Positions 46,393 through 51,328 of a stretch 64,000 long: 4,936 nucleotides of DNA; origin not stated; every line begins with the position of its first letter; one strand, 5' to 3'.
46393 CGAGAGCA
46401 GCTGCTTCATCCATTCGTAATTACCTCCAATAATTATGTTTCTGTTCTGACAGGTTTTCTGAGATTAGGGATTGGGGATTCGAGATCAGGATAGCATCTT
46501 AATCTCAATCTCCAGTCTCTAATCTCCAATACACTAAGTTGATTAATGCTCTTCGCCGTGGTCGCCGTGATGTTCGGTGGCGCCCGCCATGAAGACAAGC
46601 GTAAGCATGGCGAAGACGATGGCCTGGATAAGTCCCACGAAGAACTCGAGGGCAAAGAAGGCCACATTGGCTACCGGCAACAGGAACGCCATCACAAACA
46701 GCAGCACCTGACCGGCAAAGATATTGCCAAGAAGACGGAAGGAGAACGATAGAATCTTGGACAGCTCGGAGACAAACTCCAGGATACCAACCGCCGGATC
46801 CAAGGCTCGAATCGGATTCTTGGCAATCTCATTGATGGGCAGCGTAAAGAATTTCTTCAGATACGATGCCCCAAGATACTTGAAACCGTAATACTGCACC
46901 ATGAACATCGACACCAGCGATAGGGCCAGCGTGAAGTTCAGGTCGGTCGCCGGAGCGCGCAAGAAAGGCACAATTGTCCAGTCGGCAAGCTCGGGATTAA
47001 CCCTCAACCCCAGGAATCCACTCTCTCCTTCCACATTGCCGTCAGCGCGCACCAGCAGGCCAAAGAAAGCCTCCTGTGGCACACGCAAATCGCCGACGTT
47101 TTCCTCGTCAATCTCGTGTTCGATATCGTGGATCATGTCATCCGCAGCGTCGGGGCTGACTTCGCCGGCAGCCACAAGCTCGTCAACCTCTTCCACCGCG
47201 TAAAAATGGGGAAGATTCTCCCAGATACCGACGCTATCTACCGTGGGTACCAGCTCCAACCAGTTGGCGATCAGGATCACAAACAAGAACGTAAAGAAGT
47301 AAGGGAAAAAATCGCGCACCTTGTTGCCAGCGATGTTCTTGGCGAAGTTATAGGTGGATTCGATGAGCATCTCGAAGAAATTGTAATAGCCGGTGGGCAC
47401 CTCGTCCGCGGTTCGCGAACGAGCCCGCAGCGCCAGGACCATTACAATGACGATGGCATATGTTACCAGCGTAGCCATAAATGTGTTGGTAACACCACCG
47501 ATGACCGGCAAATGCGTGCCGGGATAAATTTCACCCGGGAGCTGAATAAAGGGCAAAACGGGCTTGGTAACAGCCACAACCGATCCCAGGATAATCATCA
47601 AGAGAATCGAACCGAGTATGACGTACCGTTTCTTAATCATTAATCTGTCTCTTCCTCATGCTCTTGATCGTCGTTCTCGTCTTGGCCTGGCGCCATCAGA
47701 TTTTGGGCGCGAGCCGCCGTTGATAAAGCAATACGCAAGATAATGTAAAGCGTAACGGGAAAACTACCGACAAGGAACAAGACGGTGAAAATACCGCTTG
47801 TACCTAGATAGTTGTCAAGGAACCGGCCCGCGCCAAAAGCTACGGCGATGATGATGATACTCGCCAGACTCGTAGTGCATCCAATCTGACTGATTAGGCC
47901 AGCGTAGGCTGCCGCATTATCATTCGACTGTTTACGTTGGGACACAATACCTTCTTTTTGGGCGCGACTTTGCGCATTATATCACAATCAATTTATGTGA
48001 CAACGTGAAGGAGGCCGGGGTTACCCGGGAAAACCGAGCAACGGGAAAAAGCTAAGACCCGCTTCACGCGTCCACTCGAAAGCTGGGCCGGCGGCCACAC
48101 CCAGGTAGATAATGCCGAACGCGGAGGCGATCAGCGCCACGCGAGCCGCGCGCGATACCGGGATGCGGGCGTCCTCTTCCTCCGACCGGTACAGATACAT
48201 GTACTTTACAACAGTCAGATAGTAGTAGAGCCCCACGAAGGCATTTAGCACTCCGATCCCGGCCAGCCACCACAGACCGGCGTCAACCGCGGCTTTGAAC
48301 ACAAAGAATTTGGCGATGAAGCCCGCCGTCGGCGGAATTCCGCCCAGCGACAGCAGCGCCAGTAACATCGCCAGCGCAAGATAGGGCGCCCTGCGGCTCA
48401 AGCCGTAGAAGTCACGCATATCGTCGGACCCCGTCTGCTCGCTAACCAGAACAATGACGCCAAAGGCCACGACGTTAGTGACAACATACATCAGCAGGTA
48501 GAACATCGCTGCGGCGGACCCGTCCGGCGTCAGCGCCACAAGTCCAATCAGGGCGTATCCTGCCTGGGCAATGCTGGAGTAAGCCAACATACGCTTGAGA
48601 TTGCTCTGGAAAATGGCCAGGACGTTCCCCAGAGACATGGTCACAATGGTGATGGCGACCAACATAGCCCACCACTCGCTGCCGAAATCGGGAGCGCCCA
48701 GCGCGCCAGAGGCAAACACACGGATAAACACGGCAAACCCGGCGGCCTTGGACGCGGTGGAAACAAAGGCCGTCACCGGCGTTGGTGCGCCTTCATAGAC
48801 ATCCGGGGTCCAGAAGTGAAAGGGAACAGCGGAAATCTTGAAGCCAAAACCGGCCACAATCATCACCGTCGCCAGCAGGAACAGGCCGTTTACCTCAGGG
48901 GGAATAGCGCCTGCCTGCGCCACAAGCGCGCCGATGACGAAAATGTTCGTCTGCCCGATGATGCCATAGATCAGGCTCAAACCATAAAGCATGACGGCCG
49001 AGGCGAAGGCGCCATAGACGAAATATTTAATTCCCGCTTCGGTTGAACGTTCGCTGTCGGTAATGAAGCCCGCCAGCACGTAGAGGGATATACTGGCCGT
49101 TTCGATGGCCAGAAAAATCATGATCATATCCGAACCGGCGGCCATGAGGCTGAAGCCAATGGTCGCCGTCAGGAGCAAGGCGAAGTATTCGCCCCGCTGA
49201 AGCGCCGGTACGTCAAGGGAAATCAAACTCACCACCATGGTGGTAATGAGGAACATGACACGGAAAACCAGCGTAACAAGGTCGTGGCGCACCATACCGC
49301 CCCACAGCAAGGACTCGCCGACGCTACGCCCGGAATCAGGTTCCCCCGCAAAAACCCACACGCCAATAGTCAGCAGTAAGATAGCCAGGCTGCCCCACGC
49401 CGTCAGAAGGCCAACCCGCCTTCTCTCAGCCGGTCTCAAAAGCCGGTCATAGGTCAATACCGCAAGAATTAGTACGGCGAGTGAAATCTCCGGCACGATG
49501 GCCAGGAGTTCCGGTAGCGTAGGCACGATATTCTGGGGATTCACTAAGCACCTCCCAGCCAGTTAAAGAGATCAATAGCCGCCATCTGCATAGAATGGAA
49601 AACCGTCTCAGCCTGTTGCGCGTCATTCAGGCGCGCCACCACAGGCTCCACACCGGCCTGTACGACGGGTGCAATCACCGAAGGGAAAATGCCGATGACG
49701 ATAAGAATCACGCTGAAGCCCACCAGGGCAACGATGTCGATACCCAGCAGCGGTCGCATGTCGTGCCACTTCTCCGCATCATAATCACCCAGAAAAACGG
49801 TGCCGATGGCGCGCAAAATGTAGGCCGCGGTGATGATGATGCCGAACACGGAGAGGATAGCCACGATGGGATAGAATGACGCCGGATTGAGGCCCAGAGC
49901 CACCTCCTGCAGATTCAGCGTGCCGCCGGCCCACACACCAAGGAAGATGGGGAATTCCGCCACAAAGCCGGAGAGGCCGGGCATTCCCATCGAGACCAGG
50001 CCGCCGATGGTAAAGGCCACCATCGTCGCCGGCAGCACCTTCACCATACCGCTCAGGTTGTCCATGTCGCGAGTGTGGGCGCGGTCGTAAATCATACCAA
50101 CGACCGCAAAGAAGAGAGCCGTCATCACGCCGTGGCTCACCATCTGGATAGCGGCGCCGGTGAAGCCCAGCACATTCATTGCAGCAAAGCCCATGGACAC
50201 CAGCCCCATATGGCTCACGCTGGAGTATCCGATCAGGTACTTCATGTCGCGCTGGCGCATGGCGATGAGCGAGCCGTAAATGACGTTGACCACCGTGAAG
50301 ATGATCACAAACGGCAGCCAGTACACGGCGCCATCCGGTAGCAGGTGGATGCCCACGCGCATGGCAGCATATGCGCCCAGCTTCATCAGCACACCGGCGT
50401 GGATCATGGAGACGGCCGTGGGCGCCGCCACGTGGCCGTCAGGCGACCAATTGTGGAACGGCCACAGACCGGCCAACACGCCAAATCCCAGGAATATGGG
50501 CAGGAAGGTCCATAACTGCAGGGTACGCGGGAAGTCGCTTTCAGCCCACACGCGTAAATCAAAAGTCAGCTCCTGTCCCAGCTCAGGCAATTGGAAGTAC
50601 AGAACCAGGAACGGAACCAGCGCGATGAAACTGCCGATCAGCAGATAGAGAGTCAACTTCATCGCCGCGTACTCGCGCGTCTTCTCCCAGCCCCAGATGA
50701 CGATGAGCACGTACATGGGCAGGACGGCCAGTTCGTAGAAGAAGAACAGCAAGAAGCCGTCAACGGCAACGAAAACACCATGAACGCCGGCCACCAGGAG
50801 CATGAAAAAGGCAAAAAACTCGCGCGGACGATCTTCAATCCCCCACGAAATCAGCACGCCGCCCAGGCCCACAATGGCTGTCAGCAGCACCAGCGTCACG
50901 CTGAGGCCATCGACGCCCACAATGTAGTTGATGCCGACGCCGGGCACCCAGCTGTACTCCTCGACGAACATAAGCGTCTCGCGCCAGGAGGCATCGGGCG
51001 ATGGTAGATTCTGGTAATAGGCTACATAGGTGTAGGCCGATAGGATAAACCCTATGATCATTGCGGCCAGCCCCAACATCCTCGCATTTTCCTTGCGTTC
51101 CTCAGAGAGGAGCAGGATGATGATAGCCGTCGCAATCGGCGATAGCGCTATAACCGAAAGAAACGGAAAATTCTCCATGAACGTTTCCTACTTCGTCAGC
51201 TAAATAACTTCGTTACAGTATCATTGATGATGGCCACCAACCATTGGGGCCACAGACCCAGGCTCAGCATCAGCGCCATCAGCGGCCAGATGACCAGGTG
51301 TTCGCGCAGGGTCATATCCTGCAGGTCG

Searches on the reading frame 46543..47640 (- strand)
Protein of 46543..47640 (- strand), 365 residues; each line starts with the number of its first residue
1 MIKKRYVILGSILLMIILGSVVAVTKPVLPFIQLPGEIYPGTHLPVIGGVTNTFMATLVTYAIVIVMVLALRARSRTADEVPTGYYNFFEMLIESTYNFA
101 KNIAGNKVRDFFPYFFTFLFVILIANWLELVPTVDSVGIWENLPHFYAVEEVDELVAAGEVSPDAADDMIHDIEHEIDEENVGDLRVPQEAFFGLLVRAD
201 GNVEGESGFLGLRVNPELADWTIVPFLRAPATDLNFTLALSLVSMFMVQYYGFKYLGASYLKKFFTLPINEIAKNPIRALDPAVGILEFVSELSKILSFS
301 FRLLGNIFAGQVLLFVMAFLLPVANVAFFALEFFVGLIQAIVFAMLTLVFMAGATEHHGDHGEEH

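Call 84: search_protein_families(library=pfam, proteins=[window:46543-47640:-], max_evalue=0.00001)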
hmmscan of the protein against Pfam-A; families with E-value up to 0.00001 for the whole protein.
window:46543-47640:- (365 aa): 1 family
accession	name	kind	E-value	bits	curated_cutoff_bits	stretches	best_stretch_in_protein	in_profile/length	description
PF00119.25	ATP-synt_A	-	5.9e-38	131.4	33.9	1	57-351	4-216/217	ATP synthase A chain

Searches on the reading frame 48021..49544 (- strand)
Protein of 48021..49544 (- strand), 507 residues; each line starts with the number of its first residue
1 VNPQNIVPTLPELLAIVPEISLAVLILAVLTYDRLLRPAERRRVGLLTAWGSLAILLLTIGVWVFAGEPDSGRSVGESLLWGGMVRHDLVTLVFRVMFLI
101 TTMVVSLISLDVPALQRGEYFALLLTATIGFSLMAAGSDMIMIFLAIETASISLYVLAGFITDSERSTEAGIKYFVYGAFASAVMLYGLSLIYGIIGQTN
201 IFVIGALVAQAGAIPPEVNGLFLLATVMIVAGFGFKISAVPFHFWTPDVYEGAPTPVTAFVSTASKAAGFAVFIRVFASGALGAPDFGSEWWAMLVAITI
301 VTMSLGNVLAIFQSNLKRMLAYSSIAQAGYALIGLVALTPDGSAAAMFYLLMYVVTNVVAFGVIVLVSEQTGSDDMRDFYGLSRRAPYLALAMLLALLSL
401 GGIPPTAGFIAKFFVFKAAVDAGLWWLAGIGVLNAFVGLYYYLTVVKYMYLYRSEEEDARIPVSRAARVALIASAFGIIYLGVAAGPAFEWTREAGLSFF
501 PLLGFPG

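Call 85: search_protein_families(library=pfam, proteins=[window:48021-49544:-], max_evalue=0.00001)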
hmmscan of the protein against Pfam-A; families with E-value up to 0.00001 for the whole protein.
window:48021-49544:- (507 aa): 1 family
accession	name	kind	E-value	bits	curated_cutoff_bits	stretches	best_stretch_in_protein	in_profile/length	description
PF00361.26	Proton_antipo_M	-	4.9e-76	256.2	21.5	1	138-436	2-292/294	NADH:quinone oxidoreductase/Mrp antiporter, TM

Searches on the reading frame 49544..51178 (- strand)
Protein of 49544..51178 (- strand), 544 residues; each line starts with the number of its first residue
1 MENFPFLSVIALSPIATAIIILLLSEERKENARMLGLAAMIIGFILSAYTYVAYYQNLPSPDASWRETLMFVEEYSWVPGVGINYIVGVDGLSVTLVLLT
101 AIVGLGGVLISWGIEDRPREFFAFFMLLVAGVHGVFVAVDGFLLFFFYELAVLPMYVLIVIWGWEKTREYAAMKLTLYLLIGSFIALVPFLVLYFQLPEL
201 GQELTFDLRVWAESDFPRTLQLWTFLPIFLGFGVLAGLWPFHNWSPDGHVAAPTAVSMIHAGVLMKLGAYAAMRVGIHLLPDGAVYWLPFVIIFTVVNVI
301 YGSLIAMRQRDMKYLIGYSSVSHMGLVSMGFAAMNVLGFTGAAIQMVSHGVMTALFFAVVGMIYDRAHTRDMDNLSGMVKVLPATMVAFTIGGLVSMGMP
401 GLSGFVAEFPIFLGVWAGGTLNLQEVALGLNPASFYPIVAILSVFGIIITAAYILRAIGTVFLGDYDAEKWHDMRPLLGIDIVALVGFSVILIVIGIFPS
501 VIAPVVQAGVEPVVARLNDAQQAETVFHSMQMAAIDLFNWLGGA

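Call 85: search_protein_families(library=pfam, proteins=[window:49544-51178:-], max_evalue=0.00001)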
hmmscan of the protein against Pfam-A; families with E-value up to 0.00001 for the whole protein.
window:49544-51178:- (544 aa): 1 family
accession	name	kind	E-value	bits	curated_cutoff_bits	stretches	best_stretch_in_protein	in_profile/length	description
PF00361.26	Proton_antipo_M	-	5.2e-62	210.1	21.5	1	142-423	5-283/294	NADH:quinone oxidoreductase/Mrp antiporter, TM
